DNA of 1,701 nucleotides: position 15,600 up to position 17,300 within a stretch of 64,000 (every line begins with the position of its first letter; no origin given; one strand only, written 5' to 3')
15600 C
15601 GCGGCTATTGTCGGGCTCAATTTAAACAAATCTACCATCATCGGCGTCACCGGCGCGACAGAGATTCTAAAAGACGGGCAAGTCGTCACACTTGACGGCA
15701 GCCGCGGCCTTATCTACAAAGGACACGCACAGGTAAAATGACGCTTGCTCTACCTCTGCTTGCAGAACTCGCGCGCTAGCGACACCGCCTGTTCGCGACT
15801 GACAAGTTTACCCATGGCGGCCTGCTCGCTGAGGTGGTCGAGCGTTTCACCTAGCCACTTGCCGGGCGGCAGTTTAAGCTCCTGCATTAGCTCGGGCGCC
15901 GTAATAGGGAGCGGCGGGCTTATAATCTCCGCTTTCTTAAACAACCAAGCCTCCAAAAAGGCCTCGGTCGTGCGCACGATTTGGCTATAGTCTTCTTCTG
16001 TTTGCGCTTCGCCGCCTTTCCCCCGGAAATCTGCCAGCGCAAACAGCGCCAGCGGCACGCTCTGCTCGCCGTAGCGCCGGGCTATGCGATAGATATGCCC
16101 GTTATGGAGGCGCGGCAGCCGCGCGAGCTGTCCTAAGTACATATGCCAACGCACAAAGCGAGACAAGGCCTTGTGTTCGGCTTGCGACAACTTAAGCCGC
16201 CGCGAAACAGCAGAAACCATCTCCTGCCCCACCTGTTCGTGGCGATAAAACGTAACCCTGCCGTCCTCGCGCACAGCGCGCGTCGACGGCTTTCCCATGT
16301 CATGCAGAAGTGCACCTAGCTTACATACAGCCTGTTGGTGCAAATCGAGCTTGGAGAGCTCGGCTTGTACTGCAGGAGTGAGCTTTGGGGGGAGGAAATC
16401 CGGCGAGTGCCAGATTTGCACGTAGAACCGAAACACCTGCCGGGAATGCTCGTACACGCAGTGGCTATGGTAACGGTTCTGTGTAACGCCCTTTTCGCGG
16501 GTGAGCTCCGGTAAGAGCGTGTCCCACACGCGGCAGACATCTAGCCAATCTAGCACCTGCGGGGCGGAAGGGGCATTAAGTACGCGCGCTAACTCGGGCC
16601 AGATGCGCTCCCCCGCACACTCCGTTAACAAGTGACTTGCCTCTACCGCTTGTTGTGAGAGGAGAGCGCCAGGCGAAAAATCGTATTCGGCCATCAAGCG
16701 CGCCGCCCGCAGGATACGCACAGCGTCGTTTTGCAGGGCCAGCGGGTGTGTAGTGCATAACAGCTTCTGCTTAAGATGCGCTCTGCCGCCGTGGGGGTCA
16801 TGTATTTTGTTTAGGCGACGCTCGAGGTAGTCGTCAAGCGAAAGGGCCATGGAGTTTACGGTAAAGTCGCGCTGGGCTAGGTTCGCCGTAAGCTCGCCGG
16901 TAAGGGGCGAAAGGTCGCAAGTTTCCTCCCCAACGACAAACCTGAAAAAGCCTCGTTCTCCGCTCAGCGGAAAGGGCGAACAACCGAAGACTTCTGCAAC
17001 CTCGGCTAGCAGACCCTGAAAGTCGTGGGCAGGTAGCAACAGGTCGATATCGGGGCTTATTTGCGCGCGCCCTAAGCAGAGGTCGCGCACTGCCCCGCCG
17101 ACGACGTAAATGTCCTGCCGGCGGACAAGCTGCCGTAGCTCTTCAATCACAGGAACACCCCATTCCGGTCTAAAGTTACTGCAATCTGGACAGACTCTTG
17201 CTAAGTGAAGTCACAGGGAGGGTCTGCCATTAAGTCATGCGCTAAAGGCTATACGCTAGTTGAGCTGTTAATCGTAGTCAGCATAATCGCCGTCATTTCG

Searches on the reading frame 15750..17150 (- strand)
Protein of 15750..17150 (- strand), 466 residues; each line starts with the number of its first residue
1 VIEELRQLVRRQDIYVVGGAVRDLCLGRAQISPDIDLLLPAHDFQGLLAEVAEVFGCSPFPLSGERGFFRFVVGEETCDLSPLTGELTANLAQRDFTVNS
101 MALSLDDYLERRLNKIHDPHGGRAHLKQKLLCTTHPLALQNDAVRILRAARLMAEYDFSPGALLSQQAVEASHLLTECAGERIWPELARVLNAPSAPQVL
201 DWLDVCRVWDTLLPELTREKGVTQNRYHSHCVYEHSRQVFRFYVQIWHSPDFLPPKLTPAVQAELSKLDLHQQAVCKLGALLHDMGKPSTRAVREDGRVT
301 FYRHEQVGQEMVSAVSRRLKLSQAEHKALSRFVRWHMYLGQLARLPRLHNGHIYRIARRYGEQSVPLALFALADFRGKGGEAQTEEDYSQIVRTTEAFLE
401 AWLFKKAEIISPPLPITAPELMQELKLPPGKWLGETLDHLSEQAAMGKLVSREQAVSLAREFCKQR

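Call 50: list_cluster_members(proteins=[window:15750-17150:-, window:34854-35753:+, P0002, P0006, window:24529-26166:-, window:27415-29229:-])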
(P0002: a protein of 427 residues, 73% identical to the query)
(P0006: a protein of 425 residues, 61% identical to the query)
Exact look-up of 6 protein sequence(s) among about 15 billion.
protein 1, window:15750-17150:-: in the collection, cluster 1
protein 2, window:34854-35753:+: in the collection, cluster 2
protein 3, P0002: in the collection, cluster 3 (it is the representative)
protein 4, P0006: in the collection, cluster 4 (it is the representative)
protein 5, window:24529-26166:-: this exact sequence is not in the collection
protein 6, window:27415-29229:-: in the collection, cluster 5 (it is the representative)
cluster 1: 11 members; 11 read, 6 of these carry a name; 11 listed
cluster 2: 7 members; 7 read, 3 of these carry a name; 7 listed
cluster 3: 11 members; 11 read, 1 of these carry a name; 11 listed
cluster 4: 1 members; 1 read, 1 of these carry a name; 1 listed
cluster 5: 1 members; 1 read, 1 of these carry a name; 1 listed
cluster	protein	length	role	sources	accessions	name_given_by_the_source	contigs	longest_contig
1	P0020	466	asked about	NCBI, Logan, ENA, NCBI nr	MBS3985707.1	MAG: HD domain-containing protein [Selenomonadales bacterium] | HD domain-containing protein [Selenomonadales bacterium]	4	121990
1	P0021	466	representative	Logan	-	-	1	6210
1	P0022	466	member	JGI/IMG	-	putative nucleotidyltransferase with HDIG domain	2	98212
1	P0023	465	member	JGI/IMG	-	putative nucleotidyltransferase with HDIG domain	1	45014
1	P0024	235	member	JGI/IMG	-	putative nucleotidyltransferase with HDIG domain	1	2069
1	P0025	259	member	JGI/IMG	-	putative nucleotidyltransferase with HDIG domain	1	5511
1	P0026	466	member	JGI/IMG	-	putative nucleotidyltransferase with HDIG domain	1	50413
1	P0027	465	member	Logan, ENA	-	-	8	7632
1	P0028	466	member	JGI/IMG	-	-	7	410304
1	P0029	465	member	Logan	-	-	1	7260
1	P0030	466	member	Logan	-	-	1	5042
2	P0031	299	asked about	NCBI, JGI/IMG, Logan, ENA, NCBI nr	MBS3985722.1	MAG: cobalamin-binding protein [Selenomonadales bacterium] | cobalamin-binding protein [Selenomonadales bacterium]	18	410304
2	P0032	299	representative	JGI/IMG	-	iron complex transport system substrate-binding protein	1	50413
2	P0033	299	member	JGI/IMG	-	iron complex transport system substrate-binding protein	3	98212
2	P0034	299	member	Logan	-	-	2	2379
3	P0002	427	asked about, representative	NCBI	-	-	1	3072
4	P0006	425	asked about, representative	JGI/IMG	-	transcriptional regulator with XRE-family HTH domain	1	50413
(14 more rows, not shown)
